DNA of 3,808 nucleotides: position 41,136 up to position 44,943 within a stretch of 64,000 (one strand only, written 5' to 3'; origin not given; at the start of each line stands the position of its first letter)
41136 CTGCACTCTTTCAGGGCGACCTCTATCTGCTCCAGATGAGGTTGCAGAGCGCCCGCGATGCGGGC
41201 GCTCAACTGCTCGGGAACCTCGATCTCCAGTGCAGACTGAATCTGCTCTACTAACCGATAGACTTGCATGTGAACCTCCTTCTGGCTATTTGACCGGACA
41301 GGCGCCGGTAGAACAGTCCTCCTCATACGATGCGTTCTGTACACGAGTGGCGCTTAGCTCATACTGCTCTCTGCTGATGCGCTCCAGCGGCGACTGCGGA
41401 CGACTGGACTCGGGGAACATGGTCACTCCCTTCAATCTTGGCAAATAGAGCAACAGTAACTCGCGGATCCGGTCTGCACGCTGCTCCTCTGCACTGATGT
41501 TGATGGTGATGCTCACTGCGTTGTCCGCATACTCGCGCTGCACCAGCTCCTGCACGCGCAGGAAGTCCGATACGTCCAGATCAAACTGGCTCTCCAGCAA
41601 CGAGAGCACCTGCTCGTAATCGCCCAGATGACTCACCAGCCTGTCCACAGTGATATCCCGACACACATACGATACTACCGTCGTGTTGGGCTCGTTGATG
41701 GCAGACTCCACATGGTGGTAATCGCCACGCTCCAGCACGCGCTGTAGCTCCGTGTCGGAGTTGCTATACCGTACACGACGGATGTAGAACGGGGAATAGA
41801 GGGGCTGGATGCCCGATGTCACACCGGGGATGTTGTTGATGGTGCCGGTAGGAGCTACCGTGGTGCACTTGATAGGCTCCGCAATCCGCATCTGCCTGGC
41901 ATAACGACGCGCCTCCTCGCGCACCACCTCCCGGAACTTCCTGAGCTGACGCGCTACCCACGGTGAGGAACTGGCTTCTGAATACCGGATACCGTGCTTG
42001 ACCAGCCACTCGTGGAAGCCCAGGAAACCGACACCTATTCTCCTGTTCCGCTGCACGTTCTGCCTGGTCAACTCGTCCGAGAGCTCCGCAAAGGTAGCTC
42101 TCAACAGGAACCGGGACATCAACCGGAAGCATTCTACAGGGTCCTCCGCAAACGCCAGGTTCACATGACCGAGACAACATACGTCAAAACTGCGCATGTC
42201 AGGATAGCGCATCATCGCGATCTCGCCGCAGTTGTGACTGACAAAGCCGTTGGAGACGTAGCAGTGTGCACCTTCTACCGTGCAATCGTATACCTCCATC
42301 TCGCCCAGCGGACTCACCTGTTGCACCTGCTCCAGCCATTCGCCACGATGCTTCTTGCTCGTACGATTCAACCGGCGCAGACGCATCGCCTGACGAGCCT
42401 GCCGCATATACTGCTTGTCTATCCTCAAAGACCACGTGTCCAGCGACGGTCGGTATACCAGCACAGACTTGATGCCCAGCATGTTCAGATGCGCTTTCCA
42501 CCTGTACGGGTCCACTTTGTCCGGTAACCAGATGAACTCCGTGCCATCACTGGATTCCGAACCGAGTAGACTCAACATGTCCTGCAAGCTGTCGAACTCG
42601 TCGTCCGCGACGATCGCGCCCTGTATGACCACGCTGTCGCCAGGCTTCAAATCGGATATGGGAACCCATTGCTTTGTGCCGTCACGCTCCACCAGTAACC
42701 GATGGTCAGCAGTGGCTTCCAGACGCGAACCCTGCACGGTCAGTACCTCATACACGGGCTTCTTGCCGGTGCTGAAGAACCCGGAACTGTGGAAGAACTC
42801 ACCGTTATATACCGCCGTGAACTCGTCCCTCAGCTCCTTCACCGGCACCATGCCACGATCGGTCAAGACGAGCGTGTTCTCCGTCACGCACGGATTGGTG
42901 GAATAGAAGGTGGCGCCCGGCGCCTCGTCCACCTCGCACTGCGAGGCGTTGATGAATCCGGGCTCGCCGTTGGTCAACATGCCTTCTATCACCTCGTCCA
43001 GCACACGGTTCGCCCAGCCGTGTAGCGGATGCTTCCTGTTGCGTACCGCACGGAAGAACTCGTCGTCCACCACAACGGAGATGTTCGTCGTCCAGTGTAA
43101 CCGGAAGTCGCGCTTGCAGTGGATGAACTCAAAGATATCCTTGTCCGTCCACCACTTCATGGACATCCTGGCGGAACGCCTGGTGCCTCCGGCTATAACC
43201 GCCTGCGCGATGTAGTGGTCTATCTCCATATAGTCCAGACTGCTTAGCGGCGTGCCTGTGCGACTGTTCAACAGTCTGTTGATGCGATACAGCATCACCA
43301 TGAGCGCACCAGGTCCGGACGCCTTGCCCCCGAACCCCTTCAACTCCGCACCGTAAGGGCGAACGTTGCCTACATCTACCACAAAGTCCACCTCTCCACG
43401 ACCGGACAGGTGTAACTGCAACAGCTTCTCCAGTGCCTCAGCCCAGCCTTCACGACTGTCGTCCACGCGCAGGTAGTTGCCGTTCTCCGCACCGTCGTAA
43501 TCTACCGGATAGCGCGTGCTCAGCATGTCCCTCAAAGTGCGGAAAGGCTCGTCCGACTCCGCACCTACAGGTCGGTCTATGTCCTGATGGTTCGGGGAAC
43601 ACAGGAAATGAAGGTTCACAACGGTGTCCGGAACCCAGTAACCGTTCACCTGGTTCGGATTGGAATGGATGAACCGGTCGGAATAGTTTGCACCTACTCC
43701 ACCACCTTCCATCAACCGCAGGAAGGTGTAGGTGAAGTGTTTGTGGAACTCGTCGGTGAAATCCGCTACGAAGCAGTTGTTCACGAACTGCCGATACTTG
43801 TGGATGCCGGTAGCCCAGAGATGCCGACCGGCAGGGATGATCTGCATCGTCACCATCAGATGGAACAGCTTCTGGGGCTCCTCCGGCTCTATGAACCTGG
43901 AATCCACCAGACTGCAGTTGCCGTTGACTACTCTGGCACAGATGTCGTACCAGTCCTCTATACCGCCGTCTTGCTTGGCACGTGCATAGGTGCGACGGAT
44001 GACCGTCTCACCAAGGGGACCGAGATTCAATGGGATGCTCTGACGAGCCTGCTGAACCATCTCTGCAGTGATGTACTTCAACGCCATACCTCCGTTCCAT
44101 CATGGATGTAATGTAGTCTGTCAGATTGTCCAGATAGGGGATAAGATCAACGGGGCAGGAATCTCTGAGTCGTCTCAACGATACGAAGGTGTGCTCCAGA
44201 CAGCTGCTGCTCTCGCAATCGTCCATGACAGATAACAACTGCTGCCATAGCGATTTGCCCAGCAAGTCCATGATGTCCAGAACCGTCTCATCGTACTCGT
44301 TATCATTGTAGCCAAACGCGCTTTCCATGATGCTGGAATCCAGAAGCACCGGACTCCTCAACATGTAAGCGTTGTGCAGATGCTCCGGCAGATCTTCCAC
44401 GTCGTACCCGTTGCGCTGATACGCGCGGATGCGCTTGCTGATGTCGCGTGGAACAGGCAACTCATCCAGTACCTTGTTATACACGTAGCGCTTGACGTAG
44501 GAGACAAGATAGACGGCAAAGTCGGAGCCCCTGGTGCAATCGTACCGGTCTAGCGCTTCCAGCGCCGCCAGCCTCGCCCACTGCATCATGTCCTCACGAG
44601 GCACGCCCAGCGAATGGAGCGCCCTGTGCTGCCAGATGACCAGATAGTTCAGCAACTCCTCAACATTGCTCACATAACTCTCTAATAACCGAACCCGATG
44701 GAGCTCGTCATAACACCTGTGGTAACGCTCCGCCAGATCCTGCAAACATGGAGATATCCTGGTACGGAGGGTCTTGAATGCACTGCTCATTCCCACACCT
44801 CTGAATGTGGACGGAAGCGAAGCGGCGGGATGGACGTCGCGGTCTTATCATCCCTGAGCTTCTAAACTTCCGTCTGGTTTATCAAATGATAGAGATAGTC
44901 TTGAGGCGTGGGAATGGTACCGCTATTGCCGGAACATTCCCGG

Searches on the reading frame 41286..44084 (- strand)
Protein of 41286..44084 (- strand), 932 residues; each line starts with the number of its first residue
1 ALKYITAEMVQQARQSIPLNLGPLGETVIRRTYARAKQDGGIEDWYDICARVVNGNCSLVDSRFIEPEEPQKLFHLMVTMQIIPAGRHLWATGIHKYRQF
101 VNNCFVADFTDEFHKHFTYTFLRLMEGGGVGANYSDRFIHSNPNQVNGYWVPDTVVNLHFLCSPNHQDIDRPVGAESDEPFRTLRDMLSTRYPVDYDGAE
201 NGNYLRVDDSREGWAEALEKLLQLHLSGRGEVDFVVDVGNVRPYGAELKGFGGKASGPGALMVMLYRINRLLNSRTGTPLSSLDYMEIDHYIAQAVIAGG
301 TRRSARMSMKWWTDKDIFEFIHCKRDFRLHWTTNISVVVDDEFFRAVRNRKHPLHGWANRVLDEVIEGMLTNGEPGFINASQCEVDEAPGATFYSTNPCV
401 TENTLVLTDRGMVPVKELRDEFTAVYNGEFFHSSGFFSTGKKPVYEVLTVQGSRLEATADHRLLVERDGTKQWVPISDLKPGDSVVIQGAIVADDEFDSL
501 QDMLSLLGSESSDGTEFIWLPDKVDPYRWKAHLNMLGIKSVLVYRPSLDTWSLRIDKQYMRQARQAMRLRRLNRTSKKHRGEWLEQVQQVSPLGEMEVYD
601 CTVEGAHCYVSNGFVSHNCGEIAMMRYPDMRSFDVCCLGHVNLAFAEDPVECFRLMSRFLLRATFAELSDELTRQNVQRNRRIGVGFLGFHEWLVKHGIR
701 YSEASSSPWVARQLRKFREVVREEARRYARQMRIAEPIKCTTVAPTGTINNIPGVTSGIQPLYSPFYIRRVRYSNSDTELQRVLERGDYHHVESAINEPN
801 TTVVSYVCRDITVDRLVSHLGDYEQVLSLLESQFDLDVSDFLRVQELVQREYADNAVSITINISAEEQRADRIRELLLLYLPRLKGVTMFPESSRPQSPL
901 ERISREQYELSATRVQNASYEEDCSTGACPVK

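Call 29: search_protein_families(library=pfam, max_evalue=0.001, proteins=[window:41286-44084:-])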
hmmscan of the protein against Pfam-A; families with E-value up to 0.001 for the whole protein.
window:41286-44084:- (932 aa): 4 families
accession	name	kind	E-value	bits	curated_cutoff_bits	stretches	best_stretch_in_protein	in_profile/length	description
PF02867.20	Ribonuc_red_lgC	-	4.4e-27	95.3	23.9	3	358-709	169-310/523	Ribonucleotide reductase, barrel domain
PF21995.1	RNR-II_ins_dom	-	4.7e-16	59.4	27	1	200-272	32-107/107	B12-dependent ribonucleotide reductase, insertion domain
PF14890.11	Intein_splicing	-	6e-16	59.1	35.8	1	435-618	40-155/155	Intein splicing domain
PF17975.6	RNR_Alpha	-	3.2e-15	56.9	26.4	1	8-93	4-100/101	Ribonucleotide reductase alpha domain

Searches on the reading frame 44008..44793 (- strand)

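Call 74: search_protein_families(library=pfam, max_evalue=0.0001, proteins=[window:44008-44793:-])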
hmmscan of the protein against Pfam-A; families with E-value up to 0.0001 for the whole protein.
window:44008-44793:- (261 aa): 1 family
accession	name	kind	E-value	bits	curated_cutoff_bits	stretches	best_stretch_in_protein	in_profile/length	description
PF04542.20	Sigma70_r2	-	2.2e-06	27.8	24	1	64-108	21-65/71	Sigma-70 region 2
